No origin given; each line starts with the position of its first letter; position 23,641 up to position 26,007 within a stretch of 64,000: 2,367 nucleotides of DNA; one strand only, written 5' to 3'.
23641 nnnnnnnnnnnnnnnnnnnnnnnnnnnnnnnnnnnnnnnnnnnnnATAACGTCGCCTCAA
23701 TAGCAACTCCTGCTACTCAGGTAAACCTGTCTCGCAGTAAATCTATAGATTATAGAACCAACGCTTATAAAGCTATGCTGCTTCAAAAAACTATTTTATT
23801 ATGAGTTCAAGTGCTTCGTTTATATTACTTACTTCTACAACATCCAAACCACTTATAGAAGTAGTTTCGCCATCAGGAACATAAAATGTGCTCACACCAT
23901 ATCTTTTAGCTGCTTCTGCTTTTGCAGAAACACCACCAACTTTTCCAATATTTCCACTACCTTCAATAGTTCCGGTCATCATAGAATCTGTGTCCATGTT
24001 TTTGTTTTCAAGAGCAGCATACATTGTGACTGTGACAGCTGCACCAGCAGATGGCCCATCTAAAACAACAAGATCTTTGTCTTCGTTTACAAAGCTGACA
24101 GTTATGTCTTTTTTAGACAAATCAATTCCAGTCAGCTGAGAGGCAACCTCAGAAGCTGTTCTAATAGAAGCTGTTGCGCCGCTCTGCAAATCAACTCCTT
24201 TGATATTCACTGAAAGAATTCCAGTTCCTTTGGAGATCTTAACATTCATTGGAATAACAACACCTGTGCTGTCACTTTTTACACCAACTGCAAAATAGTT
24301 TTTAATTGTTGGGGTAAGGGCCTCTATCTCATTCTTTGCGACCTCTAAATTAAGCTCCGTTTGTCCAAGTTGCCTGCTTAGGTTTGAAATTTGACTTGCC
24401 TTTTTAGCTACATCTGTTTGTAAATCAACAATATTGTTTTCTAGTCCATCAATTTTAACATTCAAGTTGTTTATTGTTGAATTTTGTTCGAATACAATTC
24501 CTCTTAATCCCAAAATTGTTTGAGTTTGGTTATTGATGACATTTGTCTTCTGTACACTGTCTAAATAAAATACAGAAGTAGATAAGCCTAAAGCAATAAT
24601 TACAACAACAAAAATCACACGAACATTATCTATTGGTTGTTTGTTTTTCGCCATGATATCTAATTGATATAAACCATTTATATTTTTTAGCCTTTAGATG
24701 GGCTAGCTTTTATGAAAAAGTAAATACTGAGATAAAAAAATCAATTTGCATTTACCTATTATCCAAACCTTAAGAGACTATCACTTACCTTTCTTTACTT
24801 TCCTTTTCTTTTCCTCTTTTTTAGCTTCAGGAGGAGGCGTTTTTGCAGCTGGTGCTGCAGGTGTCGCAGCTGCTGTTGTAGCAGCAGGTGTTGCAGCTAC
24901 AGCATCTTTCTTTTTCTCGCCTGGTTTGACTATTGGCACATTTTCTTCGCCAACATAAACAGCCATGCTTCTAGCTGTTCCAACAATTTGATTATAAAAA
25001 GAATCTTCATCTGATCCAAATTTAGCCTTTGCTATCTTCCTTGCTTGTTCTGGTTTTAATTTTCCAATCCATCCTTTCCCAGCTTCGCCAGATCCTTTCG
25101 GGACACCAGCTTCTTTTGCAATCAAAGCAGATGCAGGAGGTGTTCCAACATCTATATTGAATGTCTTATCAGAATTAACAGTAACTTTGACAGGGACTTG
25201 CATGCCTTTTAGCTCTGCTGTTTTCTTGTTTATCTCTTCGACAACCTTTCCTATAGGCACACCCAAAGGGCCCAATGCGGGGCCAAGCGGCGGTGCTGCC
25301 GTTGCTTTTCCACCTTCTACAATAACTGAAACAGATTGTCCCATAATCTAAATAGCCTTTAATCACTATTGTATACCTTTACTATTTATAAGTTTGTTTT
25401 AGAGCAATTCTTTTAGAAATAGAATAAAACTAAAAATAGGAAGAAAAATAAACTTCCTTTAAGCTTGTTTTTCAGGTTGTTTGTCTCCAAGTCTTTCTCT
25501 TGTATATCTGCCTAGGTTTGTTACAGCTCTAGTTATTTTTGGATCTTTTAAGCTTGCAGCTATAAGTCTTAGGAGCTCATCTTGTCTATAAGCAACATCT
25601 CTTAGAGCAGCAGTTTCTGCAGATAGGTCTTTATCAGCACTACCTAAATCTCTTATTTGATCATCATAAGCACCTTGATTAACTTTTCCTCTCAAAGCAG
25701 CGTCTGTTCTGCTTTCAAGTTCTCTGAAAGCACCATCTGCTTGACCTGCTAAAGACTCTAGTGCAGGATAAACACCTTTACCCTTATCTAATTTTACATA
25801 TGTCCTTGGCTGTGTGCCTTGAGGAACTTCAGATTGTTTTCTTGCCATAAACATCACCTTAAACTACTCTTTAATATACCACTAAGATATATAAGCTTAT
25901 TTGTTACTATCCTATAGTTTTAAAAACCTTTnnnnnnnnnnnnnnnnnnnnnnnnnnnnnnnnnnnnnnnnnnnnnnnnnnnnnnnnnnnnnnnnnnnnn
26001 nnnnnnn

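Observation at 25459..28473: Compositionally foreign three-gene operon (132, 305 and 545 aa; Arg/Ala/Glu/Leu-rich) occupying the slot where secE-nusG normally precede rpl11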

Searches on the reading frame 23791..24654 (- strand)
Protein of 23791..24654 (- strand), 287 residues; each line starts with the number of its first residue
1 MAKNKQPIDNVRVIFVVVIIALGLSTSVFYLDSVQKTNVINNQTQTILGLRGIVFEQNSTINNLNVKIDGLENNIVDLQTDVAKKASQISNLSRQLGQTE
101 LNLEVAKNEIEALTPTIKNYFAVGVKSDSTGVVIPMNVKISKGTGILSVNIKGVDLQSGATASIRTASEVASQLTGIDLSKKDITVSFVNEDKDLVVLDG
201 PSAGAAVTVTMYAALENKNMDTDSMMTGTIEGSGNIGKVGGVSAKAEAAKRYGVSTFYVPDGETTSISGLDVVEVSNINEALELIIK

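Call 3: search_protein_families(library=pfam, proteins=[window:23791-24654:-], max_evalue=1)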
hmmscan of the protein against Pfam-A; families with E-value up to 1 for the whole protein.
window:23791-24654:- (287 aa): 18 families
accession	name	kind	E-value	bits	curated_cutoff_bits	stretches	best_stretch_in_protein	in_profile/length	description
PF05362.19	Lon_C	-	5.9e-12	46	21.1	1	178-268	87-177/205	Lon protease (S16) C-terminal proteolytic domain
PF25014.1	NET2A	-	0.001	19.4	33.1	1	45-107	139-201/235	NET2A-like domain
PF12329.13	TMF_DNA_bd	-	0.0015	18.9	35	1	56-100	30-74/74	TATA element modulatory factor 1 DNA binding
PF16888.10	YwqH-like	-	0.0018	19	33.7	1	36-93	65-122/123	YwqH-like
PF13541.12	ChlI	-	0.0049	17.2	27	1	144-261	7-119/121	Subunit ChlI of Mg-chelatase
PF21808.2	Dynamin-like_hel_bact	-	0.016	14.8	28.3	1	13-104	274-367/373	Bacterial dynamin-like protein, helical domain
PF04012.17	PspA_IM30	-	0.04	14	33.9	1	67-114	92-139/220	PspA/IM30 family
PF03915.18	AIP3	-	0.042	13.4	31.6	1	60-119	198-255/406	Actin interacting protein 3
PF04102.17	SlyX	-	0.045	14.8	30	1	60-104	4-48/67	SlyX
PF10779.14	XhlA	-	0.055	14.1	34.7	1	60-96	5-41/67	Haemolysin XhlA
PF17082.10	Spc29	-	0.06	13.6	31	1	32-79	121-166/245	Spindle Pole Component 29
PF21773.2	ODAD1_CC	-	0.072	12.6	27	1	54-114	193-257/287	ODAD1 central coiled coil region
PF25481.1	Nucleoprot-TPR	-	0.087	13.3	27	1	71-104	20-53/80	Nucleoprotein TPR-like domain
PF08702.15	Fib_alpha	-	0.11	13.1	29.9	1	38-72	95-129/143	Fibrinogen alpha/beta chain family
PF11488.14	Lge1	-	0.13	12.9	25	1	47-113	6-70/71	Transcriptional regulatory protein LGE1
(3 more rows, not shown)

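Call 4: search_protein_families(library=ncbifam, proteins=[window:23791-24654:-], max_evalue=1)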
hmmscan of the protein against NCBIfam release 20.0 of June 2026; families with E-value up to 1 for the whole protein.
window:23791-24654:- (287 aa): 19 families
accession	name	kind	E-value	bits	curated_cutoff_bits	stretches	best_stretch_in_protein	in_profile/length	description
TIGR02902.1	spore_lonB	equivalog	1.3e-19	70.2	723.3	1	147-285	392-530/531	ATP-dependent protease LonB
TIGR02903.1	spore_lon_C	equivalog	1.7e-17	63.2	678.8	1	119-285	448-614/615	Lon family ATP-dependent protease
TIGR00764.1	lon_rel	equivalog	8.2e-17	61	516.6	1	82-286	384-593/608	ATP-dependent protease LonB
TIGR00763.1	lon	equivalog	2.1e-10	39.7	608.05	1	199-270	700-771/795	endopeptidase La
NF041438.1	SepM_fam_S16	equivalog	3.4e-10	39.5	200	1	197-265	225-295/340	SepM family pheromone-processing serine protease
NF008053.0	PRK10787.1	equivalog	9.5e-08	30.6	891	1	179-265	659-742/784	endopeptidase La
TIGR00416.1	sms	equivalog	4.1e-07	29.1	403.05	1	173-282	347-454/454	DNA repair protein RadA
NF003749.0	PRK05346.1-5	equivalog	0.0018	17.6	255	1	13-136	15-140/261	Na(+)-translocating NADH-quinone reductase subunit C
TIGR02168.1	SMC_prok_B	equivalog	0.003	15.4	567.35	1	34-117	668-751/1181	chromosome segregation protein SMC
TIGR04523.1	Mplasa_alph_rch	subfamily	0.0034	15.4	270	1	39-114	48-123/745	helix-rich protein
NF001962.0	PRK00736.1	equivalog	0.0053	16.5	72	1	39-78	14-53/69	hypothetical protein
NF038218.1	IcmG_DotF_IVB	equivalog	0.006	16.3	200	1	56-98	149-191/266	type IVB secretion system protein IcmG/DotF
TIGR02327.1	int_mem_ywzB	hypoth_equivalog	0.0069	16.7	39.65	1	2-37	27-61/68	DUF1146 family protein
NF052320.1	Cbp1_fam_LP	subfamily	0.011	15.2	90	1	61-115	111-165/286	Cbp1 family collagen-binding glycoprotein adhesin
TIGR02169.1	SMC_prok_A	equivalog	0.014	13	729.4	1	41-118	851-928/1165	chromosome segregation protein SMC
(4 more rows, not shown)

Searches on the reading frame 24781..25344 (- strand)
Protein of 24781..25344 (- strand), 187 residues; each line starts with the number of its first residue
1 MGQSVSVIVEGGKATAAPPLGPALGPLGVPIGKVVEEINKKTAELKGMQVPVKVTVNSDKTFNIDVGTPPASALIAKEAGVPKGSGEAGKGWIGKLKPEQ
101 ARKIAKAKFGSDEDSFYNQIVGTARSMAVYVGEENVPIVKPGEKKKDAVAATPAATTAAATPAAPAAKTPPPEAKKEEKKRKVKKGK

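Call 3: search_protein_families(library=pfam, proteins=[window:24781-25344:-], max_evalue=1)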
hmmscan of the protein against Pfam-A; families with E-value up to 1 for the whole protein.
window:24781-25344:- (187 aa): 2 families
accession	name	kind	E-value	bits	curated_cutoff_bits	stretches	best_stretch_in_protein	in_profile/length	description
PF03946.19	Ribosomal_L11_N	-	9.8e-26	89.7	32.9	1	5-62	1-58/58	Ribosomal protein L11, N-terminal domain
PF00298.24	Ribosomal_L11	-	6.9e-15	55.7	21.4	1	68-129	2-67/69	Ribosomal protein L11, RNA binding domain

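Call 18: find_related_loci(query=window:24781-25344:-, collection=genome_contigs, flank=10000)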
Query window:24781-25344:- (187 aa) in genome_contigs; peptide patterns used: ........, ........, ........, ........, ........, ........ (x = any residue, [..] = any of these).
599 stretches matched a pattern (row limit reached: there are more); 32 encode a relative of the query (tblastn E <= 1e-3); 32 distinct loci.
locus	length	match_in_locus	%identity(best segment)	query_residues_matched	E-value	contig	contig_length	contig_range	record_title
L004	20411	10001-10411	55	3-131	1e-34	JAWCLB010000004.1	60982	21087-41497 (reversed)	MAG: Candidatus Aenigmatarchaeota archaeon isolate JZ-2_201705_bins_164 JZ-2_201705_bins_164_scaffold_4, whole genome sh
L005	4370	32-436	49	1-131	2e-33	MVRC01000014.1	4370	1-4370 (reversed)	MAG: Methanomassiliicoccales archaeon PtaU1.Bin124 A4E32_contig000014, whole genome shotgun sequence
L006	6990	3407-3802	49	5-131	2e-32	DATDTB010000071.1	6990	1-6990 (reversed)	MAG TPA_asm: archaeon isolate SMAG_U8019 k141_290512, whole genome shotgun sequence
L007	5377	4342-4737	48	3-131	4e-31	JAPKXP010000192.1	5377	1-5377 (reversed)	MAG: Candidatus Altiarchaeota archaeon isolate LacPavin_0920_SED5_MAG_52_7 LacPavin_0920_SED5_scaffold_1095806, whole ge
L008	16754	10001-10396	49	3-131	1e-30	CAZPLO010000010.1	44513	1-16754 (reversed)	MAG TPA_asm: uncultured archaeon isolate binchicken_co17_325 genome assembly, contig: NODE_2517_length_44513_cov_7.83010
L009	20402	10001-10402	46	3-131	7e-31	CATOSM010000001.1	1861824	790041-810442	MAG: uncultured Candidatus Nitrosopumilus sp. isolate 29923d23-9274-4d90-ac20-21b5014b58ae genome assembly, contig: cont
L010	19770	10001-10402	45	3-131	1e-30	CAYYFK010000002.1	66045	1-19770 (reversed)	MAG TPA_asm: Candidatus Woesearchaeota archaeon isolate binchicken_co97_250 genome assembly, contig: NODE_1591_length_66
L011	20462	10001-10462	48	3-151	3e-30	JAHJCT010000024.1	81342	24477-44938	MAG: Candidatus Micrarchaeota archaeon isolate Modern_marine.mb.318 Modern_marine.mb.318_k141_2042662, whole genome shot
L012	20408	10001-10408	48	3-135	7e-30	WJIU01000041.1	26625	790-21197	MAG: Candidatus Micrarchaeota archaeon isolate Bin_091 k141_4243613, whole genome shotgun sequence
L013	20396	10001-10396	50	3-131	6e-30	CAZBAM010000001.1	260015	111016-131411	MAG TPA_asm: Candidatus Micrarchaeota archaeon isolate binchicken_co33_206 genome assembly, contig: NODE_5_length_260015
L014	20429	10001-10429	45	1-149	1e-29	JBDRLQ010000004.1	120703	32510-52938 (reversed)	MAG: Candidatus Micrarchaeota archaeon isolate MEGAHIT-group-1.785 k141_5399427, whole genome shotgun sequence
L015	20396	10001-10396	46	5-131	2e-29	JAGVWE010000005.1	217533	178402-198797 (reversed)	MAG: Candidatus Iainarchaeum archaeon isolate RIFCSPLOWO2_01_FULL_58_19 rifcsplowo2_01_scaffold_224, whole genome shotgu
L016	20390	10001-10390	49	4-129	3e-29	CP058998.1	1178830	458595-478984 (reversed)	MAG: Candidatus Fermentimicrarchaeum limneticum isolate Sv326 chromosome, complete genome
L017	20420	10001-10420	48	3-138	9e-29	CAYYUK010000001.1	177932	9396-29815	MAG TPA_asm: Candidatus Woesearchaeota archaeon isolate binchicken_co28_228 genome assembly, contig: NODE_31_length_1779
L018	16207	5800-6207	44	3-135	9e-29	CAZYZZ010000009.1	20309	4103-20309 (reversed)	MAG TPA_asm: Candidatus Micrarchaeota archaeon isolate binchicken_co334_56 genome assembly, contig: NODE_4506_length_203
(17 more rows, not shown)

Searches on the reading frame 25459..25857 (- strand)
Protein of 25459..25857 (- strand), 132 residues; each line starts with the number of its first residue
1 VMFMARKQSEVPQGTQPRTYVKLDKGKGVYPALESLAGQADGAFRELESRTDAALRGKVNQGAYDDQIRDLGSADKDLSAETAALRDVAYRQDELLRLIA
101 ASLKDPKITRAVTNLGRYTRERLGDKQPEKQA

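Call 3: search_protein_families(library=pfam, proteins=[window:25459-25857:-], max_evalue=1)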
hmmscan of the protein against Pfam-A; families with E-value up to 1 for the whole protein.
window:25459-25857:- (132 aa): 0 families

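Call 4: search_protein_families(library=ncbifam, proteins=[window:25459-25857:-], max_evalue=1)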
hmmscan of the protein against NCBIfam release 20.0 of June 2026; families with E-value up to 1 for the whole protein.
window:25459-25857:- (132 aa): 1 family
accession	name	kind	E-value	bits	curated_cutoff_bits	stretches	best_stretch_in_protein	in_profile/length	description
NF005441.0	PRK07027.1-5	equivalog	0.17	11.1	358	1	51-102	151-200/263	cobalamin biosynthesis protein CbiG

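Call 5: search_protein_families(library=phrogs, proteins=[window:25459-25857:-], max_evalue=1)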
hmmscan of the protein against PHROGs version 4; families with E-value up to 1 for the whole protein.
window:25459-25857:- (132 aa): 1 family
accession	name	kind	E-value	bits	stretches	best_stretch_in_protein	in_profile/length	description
phrog_26887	-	unknown function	0.1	13.5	1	45-103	121-178/198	-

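Call 27: list_cluster_members(proteins=[P0001, P0003, window:25459-25848:-, window:24781-25344:-, window:30225-31355:+])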
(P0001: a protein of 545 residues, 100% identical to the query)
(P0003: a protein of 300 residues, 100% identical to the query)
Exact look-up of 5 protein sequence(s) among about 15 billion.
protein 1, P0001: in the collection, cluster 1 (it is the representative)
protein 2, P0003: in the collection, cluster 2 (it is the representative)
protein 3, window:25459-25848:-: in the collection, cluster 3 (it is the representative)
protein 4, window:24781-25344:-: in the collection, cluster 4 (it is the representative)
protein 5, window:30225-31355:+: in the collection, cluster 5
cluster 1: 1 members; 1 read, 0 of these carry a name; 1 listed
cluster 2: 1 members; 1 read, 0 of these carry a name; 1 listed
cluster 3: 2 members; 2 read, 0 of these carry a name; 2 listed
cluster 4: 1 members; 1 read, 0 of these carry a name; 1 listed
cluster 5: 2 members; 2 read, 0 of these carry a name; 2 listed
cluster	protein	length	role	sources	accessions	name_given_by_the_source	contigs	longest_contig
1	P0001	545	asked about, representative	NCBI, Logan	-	-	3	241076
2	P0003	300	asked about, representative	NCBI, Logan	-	-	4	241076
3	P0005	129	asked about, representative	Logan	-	-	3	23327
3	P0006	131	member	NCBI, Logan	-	-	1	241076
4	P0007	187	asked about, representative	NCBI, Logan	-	-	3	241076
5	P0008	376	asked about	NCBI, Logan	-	-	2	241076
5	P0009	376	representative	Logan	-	-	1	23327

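Call 34: find_homologous_proteins(query=A3, max_evalue=0.01)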
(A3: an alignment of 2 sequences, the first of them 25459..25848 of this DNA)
Query A3 (2 sequences) (129 aa, profile of the alignment): 2 proteins with E <= 0.01 among 393 candidates.
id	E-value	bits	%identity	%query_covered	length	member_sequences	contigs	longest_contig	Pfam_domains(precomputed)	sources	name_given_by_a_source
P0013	1.2e-70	253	57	98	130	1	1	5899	-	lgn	-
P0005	1.2e-69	250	100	100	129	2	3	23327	-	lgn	-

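Call 37: search_solved_structures(query=A3, max_evalue=1)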
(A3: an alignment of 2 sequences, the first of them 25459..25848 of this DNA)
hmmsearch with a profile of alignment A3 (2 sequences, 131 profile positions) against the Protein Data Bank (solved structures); distinct sequences matched with E-value up to 1: 41.
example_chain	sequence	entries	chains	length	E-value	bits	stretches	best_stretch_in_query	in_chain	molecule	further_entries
4rv1_A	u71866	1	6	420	5.3e-08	36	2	34-97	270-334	Engineered Protein OR497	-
4hxt_A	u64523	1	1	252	0.00028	24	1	34-97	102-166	De Novo Protein OR329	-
9ygx_A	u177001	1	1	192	0.021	17.9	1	15-103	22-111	Parkinson disease protein 7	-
3ezg_A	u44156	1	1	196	0.022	17.9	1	12-103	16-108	Protein DJ-1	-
3cy6_A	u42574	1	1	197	0.022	17.8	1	12-103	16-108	Protein DJ-1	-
5sy9_A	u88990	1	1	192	0.023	17.8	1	12-103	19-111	Protein deglycase DJ-1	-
9yh8_A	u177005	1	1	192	0.027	17.6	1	13-103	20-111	Parkinson disease protein 7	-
4mtc_A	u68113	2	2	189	0.036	17.2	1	19-103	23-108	Protein DJ-1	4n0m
2rk3_A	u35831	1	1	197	0.039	17.1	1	19-104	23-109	Protein DJ-1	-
1j42_A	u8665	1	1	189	0.041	17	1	19-104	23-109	RNA-binding protein regulatory subunit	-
1p5f_A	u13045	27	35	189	0.043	16.9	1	19-103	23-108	RNA-binding protein regulatory subunit | RNA-binding protein regulatory subunit; oncogene DJ1 | Protein DJ-1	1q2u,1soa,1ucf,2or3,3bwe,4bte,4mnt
4zgg_A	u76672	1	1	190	0.043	16.9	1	19-103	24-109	Protein deglycase DJ-1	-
3sf8_A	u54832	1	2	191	0.043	16.9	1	19-103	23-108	Protein DJ-1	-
6e5z_A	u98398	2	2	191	0.044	16.9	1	19-103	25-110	Protein/nucleic acid deglycase DJ-1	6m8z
8ppw_A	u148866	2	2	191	0.044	16.9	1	19-103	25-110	Parkinson disease protein 7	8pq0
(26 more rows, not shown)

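Call 47: find_related_loci(query=A3, collection=viral_contigs, flank=5000)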
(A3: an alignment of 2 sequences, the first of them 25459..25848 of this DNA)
Query A3 (129 aa) in viral_contigs; peptide patterns used: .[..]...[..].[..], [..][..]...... (x = any residue, [..] = any of these).
69 stretches matched a pattern, but none encodes a relative of the query by tblastn (E <= 1e-3).

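Call 64: search_protein_families(library=padloc, proteins=[window:25459-25848:-], max_evalue=1)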
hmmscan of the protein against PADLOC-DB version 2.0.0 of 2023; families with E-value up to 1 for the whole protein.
window:25459-25848:- (129 aa): 0 families
